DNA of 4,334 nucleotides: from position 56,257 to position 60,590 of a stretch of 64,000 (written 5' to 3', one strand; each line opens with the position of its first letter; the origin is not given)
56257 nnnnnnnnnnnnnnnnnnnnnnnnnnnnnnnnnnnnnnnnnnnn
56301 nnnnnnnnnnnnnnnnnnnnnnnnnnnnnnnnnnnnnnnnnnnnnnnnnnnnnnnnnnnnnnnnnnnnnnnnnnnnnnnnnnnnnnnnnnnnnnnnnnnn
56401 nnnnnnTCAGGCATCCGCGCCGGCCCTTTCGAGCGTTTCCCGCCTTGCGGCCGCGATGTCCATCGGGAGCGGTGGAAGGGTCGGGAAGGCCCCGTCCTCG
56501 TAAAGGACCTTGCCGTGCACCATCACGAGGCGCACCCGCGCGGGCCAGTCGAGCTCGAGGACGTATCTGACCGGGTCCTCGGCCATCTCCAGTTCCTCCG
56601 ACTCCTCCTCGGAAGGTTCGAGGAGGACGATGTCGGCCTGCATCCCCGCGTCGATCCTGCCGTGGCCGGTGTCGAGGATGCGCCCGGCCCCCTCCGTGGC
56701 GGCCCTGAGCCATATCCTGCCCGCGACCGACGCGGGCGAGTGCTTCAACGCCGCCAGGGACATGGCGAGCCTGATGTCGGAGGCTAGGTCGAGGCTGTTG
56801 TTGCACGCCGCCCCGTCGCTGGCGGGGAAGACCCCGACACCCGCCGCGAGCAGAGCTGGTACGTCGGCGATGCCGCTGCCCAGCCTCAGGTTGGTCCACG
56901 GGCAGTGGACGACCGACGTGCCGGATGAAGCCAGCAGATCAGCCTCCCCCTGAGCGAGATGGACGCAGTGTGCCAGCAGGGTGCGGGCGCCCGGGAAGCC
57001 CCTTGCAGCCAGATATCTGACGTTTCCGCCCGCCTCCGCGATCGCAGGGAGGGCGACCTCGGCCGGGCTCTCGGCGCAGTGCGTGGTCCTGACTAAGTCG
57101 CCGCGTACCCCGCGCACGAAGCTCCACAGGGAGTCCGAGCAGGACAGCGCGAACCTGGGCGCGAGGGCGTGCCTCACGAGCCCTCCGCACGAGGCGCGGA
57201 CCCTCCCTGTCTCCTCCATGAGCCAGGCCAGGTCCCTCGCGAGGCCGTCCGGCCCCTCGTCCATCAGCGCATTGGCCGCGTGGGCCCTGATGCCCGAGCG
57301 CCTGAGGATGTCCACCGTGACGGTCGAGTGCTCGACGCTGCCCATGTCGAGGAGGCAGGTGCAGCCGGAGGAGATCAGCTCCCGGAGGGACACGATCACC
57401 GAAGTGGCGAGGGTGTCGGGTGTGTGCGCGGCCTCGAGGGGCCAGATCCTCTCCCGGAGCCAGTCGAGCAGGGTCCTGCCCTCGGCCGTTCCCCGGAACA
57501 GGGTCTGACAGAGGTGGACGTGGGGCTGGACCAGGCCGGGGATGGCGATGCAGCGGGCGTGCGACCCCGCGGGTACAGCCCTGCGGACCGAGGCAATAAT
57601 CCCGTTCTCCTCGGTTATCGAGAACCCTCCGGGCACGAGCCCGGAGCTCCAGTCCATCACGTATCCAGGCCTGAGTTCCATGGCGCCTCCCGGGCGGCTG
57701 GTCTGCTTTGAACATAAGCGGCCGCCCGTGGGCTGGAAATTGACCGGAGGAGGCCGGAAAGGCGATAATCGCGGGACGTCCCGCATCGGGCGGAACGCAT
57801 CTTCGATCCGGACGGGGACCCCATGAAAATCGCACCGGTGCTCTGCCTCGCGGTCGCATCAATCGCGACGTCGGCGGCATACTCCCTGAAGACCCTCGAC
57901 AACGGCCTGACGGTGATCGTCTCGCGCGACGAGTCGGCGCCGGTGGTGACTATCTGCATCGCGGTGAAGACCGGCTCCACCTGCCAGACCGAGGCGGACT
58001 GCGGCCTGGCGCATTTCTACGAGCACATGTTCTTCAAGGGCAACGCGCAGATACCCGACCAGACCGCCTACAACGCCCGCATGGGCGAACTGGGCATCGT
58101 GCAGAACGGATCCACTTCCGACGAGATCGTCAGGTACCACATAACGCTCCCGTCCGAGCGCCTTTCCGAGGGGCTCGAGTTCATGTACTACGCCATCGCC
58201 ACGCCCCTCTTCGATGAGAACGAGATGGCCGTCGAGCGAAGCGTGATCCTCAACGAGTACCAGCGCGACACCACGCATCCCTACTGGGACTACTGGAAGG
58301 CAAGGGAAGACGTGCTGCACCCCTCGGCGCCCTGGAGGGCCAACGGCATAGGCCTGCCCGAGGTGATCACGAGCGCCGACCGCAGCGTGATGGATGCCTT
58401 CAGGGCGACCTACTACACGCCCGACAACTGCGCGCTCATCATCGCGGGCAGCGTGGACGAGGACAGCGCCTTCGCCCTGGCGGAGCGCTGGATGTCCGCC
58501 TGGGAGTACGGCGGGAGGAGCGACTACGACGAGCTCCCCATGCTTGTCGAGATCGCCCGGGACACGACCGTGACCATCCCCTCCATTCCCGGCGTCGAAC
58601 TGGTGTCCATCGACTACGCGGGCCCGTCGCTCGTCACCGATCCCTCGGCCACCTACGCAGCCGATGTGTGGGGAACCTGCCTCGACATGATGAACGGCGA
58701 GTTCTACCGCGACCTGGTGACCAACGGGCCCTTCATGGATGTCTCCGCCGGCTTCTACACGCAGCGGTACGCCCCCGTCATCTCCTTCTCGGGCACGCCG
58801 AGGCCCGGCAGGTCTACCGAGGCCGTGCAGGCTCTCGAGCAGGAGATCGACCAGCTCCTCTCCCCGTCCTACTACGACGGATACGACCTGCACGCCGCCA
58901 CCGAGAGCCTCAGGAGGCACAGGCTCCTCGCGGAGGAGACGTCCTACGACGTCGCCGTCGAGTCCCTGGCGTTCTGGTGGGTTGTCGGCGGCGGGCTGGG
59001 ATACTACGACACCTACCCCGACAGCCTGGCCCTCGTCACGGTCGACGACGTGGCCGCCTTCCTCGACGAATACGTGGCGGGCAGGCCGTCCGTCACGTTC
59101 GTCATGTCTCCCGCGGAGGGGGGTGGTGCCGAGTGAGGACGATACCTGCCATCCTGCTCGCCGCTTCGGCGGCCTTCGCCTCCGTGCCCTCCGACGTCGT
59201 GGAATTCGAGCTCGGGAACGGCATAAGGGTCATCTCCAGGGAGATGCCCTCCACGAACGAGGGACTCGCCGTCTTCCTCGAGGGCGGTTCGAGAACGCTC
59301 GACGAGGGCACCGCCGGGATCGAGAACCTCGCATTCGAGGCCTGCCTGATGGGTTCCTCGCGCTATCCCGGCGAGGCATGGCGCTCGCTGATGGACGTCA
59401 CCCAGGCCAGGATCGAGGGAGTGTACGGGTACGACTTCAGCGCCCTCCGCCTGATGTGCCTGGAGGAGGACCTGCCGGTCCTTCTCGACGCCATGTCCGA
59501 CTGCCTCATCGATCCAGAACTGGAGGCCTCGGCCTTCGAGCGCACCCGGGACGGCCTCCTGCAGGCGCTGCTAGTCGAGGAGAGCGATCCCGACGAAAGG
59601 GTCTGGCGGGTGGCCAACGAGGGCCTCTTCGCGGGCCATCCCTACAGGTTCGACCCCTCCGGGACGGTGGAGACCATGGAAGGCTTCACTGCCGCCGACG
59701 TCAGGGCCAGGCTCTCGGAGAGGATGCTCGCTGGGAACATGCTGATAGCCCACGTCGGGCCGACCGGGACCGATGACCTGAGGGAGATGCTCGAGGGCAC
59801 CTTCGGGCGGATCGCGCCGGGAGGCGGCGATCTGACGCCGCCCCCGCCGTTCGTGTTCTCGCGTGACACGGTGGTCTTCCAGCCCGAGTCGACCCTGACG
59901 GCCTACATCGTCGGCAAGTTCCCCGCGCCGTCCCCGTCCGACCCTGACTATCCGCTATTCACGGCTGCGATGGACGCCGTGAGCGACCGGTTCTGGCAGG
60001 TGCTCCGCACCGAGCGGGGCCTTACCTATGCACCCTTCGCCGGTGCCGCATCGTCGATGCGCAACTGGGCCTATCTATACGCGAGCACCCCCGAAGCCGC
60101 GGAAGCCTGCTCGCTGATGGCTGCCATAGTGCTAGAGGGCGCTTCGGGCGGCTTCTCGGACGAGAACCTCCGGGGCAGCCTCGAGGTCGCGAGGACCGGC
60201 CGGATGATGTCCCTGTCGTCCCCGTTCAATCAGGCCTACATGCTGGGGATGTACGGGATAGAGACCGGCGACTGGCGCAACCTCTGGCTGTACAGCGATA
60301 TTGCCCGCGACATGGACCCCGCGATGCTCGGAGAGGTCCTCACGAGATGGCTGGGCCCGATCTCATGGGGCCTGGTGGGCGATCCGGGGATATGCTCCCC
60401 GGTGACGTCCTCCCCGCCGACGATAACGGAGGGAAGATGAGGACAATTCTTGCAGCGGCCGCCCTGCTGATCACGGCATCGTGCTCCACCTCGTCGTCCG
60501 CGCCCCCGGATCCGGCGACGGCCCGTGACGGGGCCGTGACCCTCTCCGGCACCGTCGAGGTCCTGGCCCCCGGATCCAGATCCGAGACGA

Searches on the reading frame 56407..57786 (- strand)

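Call 98: search_protein_families(library=pfam, proteins=[window:56407-57786:-], max_evalue=0.0001)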
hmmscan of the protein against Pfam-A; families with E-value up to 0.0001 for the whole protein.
window:56407-57786:- (459 aa): 2 families
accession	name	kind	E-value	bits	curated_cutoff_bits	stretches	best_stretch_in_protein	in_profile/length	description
PF01979.26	Amidohydro_1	-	2e-38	133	25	1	80-427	1-344/345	Amidohydrolase family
PF07969.17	Amidohydro_3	-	2.7e-06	27.6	29.7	0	284-429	327-472/472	Amidohydrolase family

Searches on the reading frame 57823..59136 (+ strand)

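Call 98: search_protein_families(library=pfam, proteins=[window:57823-59136:+], max_evalue=0.0001)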
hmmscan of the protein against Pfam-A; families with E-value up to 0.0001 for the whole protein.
window:57823-59136:+ (437 aa): 2 families
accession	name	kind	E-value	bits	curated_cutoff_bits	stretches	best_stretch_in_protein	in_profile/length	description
PF00675.25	Peptidase_M16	-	5.9e-19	68.9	22.3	1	31-150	2-120/149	Insulinase (Peptidase family M16)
PF05193.26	Peptidase_M16_C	-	1.6e-12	48.1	23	1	187-346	4-165/181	Peptidase M16 inactive domain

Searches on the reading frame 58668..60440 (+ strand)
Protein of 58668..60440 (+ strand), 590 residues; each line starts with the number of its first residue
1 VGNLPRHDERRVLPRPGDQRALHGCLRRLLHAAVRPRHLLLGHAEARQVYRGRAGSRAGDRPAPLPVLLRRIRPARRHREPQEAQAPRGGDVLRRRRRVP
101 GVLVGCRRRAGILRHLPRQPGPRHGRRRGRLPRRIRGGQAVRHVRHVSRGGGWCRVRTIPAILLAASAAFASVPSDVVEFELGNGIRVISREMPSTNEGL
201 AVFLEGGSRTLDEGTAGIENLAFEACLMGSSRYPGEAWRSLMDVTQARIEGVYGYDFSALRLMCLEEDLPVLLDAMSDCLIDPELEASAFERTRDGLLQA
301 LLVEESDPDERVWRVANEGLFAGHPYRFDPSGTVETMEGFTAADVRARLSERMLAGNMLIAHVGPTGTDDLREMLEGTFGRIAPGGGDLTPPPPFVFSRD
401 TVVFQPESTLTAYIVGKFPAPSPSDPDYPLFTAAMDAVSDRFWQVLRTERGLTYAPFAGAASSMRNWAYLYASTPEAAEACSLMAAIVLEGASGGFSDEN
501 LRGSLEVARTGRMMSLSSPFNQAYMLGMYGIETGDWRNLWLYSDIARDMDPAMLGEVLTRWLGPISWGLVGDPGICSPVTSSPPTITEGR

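Call 98: search_protein_families(library=pfam, proteins=[window:58668-60440:+], max_evalue=0.0001)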
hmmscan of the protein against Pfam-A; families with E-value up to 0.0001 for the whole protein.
window:58668-60440:+ (590 aa): 2 families
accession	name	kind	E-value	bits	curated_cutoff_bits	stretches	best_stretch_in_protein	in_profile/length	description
PF05193.26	Peptidase_M16_C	-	2.4e-11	44.3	23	1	340-501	2-174/181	Peptidase M16 inactive domain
PF00675.25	Peptidase_M16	-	5.7e-07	30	22.3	1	188-312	2-127/149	Insulinase (Peptidase family M16)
